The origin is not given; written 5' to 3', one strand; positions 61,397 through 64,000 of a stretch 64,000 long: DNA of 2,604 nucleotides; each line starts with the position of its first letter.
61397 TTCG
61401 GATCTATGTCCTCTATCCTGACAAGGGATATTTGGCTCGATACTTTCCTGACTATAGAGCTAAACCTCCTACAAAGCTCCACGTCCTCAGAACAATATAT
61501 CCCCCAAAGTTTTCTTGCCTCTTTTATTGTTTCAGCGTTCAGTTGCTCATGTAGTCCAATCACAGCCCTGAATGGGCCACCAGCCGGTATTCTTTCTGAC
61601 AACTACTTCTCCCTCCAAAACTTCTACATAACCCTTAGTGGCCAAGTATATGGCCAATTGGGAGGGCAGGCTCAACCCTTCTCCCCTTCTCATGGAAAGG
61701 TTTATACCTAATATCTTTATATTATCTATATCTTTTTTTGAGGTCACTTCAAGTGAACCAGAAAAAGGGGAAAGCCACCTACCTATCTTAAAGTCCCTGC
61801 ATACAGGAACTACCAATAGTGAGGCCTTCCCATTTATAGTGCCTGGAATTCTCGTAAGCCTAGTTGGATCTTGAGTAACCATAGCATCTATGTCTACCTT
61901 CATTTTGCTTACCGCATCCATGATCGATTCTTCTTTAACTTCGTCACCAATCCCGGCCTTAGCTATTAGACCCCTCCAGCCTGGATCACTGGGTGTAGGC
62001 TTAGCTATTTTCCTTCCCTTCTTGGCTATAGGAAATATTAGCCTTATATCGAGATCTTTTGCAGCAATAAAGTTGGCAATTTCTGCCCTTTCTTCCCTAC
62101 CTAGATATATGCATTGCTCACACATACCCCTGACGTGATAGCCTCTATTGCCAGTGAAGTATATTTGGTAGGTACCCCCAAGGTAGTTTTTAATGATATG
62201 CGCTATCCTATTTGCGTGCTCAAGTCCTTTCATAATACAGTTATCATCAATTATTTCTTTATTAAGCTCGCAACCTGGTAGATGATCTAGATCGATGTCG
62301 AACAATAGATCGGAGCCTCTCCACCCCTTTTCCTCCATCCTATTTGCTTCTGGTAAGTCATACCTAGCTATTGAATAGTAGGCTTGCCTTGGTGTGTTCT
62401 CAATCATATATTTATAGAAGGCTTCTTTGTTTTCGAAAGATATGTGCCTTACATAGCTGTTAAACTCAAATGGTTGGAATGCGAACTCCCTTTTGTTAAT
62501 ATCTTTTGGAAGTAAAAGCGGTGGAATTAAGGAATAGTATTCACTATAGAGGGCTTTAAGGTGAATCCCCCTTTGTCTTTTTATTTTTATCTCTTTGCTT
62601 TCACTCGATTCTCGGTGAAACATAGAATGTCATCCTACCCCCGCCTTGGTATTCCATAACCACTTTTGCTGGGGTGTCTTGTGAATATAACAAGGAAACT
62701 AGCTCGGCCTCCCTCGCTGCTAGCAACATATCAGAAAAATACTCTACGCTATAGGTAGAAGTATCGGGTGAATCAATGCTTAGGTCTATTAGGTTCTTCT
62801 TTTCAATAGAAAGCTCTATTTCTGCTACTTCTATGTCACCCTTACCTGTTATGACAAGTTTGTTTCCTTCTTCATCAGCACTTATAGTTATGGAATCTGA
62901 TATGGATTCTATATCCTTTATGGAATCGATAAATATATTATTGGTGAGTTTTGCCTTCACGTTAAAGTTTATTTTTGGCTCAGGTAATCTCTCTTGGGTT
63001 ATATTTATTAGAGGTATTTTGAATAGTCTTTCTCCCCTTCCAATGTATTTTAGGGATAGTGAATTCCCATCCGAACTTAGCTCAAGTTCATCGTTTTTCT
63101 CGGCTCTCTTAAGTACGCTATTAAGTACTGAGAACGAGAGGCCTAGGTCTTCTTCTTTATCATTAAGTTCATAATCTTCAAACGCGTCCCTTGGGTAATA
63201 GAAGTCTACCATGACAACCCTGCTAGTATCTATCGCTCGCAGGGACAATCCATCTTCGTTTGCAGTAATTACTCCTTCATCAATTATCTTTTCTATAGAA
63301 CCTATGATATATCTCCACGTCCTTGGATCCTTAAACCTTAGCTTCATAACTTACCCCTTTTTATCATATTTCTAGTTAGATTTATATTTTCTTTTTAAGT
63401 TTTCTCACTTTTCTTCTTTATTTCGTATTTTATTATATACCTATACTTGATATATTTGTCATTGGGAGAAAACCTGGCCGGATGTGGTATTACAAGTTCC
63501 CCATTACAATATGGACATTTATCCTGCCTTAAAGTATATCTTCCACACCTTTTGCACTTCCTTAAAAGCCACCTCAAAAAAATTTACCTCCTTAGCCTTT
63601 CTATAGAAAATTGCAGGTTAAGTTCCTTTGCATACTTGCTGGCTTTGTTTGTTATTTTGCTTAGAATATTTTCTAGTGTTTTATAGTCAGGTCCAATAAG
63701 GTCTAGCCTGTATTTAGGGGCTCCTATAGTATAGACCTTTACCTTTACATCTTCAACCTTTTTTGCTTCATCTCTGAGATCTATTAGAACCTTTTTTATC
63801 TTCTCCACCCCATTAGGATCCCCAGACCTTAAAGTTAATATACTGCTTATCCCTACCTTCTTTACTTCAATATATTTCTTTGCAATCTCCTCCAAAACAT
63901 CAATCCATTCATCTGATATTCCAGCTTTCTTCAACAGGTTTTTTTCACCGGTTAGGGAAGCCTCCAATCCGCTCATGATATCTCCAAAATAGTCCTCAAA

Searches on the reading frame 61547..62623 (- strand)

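Call 73: search_protein_families(library=pfam, proteins=[window:61547-62623:-], max_evalue=0.0001)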
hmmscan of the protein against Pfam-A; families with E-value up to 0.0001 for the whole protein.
window:61547-62623:- (358 aa): 1 family
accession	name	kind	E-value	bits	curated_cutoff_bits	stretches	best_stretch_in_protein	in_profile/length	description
PF01896.25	DNA_primase_S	-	1.5e-13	51.8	26.8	1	108-274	1-161/163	DNA primase small subunit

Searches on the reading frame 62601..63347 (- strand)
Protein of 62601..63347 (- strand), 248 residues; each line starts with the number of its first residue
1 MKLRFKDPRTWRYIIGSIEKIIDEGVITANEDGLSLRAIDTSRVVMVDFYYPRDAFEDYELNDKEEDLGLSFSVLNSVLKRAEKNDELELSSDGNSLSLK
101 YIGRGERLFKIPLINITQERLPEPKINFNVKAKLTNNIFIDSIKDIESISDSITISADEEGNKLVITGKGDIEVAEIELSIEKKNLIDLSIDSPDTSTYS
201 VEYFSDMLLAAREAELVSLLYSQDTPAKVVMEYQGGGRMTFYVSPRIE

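Call 73: search_protein_families(library=pfam, proteins=[window:62601-63347:-], max_evalue=0.0001)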
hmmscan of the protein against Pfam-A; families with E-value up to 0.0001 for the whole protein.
window:62601-63347:- (248 aa): 3 families
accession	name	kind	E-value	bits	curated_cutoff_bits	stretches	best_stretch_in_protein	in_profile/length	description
PF00705.23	PCNA_N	-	9.4e-14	51.7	20.3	1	3-102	4-102/127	Proliferating cell nuclear antigen, N-terminal domain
PF02747.20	PCNA_C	-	9.6e-11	42.4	23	1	125-245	4-127/128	Proliferating cell nuclear antigen, C-terminal domain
PF02144.21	Rad1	-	4.7e-08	32.9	24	1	23-219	23-243/257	Repair protein Rad1/Rec1/Rad17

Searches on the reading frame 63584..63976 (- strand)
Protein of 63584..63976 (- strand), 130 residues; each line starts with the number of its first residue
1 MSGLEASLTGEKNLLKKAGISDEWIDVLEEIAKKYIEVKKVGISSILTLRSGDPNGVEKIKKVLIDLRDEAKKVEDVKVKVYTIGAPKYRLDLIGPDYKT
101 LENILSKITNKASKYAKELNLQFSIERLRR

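Call 73: search_protein_families(library=pfam, proteins=[window:63584-63976:-], max_evalue=0.0001)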
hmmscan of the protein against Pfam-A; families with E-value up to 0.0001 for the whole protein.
window:63584-63976:- (130 aa): 1 family
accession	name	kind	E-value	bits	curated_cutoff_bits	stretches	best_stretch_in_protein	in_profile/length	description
PF07541.17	EIF_2_alpha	-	6.2e-23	81.4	22.8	1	4-98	20-114/114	Eukaryotic translation initiation factor 2 alpha subunit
